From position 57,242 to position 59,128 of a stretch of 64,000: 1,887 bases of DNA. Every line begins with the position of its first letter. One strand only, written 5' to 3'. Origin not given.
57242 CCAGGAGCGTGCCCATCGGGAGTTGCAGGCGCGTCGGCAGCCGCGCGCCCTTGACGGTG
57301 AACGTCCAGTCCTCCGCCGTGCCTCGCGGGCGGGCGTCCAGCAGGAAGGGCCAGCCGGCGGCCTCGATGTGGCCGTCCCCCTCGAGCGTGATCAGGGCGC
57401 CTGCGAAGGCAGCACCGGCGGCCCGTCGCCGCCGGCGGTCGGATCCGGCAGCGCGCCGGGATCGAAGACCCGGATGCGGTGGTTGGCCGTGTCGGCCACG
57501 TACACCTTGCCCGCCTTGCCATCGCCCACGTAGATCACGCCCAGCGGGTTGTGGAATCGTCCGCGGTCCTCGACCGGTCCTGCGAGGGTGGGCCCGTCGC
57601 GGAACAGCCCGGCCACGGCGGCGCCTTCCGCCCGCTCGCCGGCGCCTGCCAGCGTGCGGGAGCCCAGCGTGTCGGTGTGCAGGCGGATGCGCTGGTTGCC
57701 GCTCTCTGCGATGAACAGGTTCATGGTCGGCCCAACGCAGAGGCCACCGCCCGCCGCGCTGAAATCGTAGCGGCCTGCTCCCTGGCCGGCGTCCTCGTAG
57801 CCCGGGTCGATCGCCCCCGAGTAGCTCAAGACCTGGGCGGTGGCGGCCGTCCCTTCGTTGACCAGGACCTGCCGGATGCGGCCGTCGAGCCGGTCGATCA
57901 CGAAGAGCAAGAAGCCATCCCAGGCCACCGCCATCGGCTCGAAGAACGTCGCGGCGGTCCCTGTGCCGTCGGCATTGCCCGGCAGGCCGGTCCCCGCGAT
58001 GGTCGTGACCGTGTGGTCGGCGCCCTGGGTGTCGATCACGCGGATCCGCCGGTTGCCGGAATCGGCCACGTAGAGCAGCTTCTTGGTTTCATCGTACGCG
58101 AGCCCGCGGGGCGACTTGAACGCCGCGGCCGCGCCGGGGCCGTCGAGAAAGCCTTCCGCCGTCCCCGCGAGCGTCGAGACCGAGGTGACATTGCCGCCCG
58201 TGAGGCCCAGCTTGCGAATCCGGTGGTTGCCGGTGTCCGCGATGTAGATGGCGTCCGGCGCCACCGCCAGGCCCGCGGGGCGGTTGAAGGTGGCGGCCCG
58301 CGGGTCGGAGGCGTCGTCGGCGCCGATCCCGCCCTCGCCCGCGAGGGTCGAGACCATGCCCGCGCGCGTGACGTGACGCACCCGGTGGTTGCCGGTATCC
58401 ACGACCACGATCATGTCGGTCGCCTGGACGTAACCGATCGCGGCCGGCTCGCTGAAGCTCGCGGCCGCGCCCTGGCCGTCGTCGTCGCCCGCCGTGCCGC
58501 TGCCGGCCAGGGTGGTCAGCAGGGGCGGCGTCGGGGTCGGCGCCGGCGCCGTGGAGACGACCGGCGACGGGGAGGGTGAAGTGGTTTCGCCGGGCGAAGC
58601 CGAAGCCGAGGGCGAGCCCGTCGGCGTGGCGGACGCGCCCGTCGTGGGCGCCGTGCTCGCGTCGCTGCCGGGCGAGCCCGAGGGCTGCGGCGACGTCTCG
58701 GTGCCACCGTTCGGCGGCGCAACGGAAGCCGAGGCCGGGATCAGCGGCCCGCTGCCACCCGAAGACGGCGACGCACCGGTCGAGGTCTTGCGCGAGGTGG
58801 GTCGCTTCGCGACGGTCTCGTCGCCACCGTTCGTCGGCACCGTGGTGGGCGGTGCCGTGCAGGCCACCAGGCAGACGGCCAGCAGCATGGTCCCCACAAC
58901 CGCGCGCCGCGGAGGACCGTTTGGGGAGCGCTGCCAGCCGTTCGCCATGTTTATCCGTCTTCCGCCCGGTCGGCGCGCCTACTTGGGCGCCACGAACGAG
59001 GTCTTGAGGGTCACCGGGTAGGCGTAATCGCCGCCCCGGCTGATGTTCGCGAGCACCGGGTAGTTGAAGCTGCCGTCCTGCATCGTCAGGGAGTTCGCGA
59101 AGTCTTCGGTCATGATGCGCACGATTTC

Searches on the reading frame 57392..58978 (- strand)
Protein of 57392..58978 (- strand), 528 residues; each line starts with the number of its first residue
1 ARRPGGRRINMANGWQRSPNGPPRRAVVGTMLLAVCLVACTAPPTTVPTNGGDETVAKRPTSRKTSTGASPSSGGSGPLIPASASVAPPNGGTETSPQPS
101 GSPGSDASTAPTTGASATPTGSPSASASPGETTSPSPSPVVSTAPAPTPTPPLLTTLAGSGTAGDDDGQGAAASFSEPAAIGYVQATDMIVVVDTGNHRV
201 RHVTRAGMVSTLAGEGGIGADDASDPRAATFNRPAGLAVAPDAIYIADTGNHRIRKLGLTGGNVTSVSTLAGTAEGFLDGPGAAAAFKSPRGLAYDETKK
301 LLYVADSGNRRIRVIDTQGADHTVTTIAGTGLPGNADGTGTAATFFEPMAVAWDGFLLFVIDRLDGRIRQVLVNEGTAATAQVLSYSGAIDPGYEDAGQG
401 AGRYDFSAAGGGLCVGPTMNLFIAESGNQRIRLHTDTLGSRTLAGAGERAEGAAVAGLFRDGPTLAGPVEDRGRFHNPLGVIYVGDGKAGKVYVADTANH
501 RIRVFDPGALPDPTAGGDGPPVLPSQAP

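Call 66: search_protein_families(library=pfam, proteins=[window:57392-58978:-], max_evalue=0.00001)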
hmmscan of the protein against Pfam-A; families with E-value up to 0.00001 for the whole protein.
window:57392-58978:- (528 aa): 2 families
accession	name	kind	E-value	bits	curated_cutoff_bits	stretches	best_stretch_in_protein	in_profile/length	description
PF01436.27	NHL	-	2.3e-27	94.1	20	0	231-256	1-27/28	NHL repeat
PF25021.1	TEN_NHL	-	2.1e-10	40.6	27.1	0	224-257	322-356/357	Teneurin NHL domain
